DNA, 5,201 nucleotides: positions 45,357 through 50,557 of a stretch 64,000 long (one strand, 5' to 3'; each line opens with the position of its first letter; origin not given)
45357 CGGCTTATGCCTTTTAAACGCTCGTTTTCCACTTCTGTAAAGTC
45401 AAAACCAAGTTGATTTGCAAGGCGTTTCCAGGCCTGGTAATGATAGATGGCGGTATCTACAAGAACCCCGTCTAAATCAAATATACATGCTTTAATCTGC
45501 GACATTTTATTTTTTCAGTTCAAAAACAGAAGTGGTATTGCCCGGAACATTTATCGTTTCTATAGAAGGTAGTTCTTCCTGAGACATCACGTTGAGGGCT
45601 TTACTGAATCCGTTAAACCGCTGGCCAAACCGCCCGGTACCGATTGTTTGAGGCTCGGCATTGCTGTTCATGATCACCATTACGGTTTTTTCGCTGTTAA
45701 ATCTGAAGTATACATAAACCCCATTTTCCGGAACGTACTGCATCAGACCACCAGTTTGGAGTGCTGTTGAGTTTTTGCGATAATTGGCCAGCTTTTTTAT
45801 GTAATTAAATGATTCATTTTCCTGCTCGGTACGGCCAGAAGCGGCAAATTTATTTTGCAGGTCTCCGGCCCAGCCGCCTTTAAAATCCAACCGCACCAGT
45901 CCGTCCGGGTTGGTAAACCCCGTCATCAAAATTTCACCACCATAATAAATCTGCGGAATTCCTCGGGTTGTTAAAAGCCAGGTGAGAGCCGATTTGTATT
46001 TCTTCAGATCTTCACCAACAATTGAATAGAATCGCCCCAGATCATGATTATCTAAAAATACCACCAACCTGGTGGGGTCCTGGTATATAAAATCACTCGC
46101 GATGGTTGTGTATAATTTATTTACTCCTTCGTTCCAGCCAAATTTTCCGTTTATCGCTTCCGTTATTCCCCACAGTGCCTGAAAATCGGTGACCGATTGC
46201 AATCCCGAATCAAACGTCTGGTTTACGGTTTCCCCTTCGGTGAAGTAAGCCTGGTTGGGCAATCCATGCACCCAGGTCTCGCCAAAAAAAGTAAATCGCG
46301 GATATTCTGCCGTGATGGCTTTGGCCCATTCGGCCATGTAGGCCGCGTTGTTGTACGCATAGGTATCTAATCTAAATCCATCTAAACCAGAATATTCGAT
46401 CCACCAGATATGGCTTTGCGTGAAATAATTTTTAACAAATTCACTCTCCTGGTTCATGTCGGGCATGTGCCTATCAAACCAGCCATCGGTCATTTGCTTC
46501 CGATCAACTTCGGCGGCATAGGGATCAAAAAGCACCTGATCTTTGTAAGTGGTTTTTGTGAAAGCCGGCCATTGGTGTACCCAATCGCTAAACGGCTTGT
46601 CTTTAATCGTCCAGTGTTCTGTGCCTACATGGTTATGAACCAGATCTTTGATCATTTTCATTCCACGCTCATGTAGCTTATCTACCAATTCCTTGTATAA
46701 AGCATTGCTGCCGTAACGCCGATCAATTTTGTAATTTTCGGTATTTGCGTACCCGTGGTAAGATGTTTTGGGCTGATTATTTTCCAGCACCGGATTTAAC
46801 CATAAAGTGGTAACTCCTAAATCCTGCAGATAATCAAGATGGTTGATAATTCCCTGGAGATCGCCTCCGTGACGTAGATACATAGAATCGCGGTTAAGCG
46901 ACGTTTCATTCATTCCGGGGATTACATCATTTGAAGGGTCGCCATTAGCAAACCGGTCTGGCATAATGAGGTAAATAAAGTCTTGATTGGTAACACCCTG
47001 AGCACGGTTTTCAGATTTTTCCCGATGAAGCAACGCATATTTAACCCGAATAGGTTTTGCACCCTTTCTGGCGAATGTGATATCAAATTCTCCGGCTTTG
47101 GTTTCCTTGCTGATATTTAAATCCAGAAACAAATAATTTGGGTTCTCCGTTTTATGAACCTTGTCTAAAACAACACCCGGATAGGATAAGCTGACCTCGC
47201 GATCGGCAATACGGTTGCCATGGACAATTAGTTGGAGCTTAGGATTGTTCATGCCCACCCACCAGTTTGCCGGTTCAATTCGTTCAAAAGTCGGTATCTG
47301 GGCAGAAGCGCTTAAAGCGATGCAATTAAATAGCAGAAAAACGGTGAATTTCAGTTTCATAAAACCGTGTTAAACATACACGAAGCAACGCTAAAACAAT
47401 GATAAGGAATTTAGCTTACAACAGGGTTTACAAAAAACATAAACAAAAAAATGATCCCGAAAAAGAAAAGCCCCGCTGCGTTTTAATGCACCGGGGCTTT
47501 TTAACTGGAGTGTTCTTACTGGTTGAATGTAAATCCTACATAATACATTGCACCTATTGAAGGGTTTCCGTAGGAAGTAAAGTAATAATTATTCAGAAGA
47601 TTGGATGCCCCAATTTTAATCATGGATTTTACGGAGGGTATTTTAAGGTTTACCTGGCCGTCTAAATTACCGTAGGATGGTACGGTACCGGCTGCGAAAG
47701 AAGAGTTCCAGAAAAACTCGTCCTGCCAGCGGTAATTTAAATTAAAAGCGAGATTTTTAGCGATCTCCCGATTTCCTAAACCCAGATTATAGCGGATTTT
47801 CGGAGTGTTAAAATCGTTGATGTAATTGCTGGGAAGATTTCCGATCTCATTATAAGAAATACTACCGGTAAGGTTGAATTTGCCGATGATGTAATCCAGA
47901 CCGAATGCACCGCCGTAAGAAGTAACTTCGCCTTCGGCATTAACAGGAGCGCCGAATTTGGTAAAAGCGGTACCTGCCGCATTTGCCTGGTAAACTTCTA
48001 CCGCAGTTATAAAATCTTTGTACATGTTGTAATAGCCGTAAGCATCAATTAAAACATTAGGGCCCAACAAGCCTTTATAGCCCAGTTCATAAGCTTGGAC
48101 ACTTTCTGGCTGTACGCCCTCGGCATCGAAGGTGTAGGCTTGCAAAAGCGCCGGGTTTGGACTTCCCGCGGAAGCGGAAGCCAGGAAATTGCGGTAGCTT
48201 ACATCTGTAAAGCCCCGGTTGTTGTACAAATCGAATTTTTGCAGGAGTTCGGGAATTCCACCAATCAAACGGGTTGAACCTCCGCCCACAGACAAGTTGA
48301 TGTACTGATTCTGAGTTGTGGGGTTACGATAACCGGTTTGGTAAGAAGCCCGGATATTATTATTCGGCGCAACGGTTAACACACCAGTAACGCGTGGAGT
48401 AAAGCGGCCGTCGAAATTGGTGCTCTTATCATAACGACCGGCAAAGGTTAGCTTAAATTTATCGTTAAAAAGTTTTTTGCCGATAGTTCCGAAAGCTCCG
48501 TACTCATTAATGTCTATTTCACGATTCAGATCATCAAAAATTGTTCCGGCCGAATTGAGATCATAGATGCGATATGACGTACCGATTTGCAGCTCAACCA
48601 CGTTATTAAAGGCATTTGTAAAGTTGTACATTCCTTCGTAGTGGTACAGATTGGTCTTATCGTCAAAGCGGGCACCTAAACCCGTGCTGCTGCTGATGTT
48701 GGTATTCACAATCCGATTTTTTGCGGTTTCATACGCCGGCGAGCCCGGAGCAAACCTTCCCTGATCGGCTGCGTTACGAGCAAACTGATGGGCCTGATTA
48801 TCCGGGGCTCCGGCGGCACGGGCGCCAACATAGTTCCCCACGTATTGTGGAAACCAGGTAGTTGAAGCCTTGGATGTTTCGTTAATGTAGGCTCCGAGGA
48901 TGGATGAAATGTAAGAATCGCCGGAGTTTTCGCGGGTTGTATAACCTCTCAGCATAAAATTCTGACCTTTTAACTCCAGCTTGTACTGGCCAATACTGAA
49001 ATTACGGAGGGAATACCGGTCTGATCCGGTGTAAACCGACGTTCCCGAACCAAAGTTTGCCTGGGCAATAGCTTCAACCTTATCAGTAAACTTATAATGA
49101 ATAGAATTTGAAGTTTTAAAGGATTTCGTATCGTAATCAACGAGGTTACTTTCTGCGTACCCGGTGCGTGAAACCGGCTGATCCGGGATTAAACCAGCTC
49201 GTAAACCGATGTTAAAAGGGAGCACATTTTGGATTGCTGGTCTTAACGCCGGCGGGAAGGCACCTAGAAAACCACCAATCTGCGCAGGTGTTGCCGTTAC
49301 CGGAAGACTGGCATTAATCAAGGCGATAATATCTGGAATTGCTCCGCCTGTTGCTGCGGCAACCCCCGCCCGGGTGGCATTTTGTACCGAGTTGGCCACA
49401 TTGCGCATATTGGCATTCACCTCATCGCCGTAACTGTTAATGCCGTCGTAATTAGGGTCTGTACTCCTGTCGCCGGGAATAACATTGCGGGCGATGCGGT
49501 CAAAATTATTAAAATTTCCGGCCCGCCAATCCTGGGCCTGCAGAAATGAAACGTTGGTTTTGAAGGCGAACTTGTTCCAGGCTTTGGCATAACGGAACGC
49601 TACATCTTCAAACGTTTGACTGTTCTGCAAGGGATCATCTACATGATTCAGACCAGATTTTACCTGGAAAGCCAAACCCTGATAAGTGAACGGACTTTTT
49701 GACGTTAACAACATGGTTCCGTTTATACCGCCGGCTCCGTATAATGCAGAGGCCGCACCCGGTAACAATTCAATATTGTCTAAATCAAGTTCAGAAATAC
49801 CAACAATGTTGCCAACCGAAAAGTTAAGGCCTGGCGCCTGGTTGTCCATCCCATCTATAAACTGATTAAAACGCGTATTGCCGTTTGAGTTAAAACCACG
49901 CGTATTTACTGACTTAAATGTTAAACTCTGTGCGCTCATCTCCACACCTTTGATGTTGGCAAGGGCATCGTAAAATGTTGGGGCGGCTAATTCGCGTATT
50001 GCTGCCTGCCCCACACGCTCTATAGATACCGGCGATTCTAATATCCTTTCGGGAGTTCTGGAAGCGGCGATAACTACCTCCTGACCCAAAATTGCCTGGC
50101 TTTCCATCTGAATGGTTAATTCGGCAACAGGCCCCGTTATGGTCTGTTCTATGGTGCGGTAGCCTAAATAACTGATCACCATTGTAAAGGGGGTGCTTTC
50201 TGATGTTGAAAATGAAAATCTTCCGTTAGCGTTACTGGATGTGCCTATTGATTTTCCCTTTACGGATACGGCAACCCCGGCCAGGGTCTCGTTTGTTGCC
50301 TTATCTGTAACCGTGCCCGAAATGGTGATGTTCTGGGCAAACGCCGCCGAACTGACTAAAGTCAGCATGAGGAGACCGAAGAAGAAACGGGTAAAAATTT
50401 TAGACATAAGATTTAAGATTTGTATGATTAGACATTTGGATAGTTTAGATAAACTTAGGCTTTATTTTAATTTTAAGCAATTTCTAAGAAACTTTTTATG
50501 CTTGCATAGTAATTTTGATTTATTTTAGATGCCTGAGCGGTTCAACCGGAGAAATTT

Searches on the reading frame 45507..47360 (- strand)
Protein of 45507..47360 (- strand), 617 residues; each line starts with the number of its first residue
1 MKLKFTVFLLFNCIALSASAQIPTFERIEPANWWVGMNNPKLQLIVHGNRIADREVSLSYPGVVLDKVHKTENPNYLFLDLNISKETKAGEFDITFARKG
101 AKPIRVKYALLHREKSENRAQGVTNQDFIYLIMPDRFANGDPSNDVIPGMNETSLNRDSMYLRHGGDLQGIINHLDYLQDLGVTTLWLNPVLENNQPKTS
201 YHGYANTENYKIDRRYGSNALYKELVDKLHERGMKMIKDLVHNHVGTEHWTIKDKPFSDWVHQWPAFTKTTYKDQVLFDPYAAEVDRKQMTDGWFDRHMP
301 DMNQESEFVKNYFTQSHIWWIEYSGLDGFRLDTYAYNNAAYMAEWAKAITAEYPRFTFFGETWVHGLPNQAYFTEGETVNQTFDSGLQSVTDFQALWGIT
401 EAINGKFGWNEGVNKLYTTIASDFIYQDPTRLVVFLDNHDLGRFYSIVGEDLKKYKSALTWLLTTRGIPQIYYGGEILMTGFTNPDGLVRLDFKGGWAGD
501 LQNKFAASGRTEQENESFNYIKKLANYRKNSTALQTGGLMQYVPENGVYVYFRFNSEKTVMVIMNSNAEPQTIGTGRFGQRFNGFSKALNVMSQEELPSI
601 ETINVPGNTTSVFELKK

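Call 95: search_protein_families(library=pfam, proteins=[window:45507-47360:-], max_evalue=0.0001)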
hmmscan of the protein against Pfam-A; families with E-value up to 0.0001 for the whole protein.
window:45507-47360:- (617 aa): 3 families
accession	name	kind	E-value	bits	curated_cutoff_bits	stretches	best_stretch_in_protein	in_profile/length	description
PF00128.31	Alpha-amylase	-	2.7e-53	182.2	22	1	132-483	2-360/446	Alpha amylase, catalytic domain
PF09087.17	Cyc-maltodext_N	-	4e-32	110.8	25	1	27-114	1-88/88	Cyclomaltodextrinase, N-terminal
PF10438.15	Cyc-maltodext_C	-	1.4e-20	73.5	22.2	1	539-614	1-76/76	Cyclo-malto-dextrinase C-terminal domain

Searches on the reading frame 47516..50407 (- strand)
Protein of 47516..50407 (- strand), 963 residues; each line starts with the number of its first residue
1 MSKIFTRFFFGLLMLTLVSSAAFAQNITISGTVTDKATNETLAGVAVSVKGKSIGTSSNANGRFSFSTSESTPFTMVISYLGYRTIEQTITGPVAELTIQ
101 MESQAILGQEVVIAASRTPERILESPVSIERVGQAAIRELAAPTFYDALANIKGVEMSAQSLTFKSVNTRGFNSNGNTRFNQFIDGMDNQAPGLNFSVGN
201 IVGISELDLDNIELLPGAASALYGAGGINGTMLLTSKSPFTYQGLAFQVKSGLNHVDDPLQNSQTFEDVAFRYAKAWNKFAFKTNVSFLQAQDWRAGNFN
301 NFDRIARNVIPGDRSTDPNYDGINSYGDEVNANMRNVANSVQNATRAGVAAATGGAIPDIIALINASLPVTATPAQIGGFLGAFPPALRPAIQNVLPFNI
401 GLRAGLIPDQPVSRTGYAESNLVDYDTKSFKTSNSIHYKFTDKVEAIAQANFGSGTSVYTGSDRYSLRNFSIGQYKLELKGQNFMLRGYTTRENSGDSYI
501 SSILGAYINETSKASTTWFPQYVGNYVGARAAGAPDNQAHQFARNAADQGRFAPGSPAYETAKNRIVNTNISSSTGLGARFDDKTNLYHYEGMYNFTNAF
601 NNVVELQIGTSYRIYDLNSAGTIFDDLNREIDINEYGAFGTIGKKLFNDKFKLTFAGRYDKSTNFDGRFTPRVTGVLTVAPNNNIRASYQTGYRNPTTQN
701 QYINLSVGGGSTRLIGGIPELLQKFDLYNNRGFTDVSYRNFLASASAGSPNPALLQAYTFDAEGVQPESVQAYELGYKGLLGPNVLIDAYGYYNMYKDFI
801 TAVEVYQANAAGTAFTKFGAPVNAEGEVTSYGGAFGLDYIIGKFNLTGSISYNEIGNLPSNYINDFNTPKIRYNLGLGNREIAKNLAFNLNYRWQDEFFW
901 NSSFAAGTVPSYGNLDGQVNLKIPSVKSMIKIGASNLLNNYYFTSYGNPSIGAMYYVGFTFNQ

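Call 95: search_protein_families(library=pfam, proteins=[window:47516-50407:-], max_evalue=0.0001)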
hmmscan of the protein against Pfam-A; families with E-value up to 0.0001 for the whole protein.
window:47516-50407:- (963 aa): 4 families
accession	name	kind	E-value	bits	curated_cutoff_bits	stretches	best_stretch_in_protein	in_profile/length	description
PF13715.12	CarbopepD_reg_2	-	2.5e-20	72.7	32.2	1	29-113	1-88/88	CarboxypepD_reg-like domain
PF00593.30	TonB_dep_Rec_b-barrel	-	8.9e-18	65.8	27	1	461-937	40-436/436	TonB dependent receptor-like, beta-barrel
PF07715.20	Plug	-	3.7e-14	53.6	23.9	1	123-231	3-107/107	TonB-dependent Receptor Plug Domain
PF13620.12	CarboxypepD_reg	-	1e-11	45.4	32.3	1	28-100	1-80/82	Carboxypeptidase regulatory-like domain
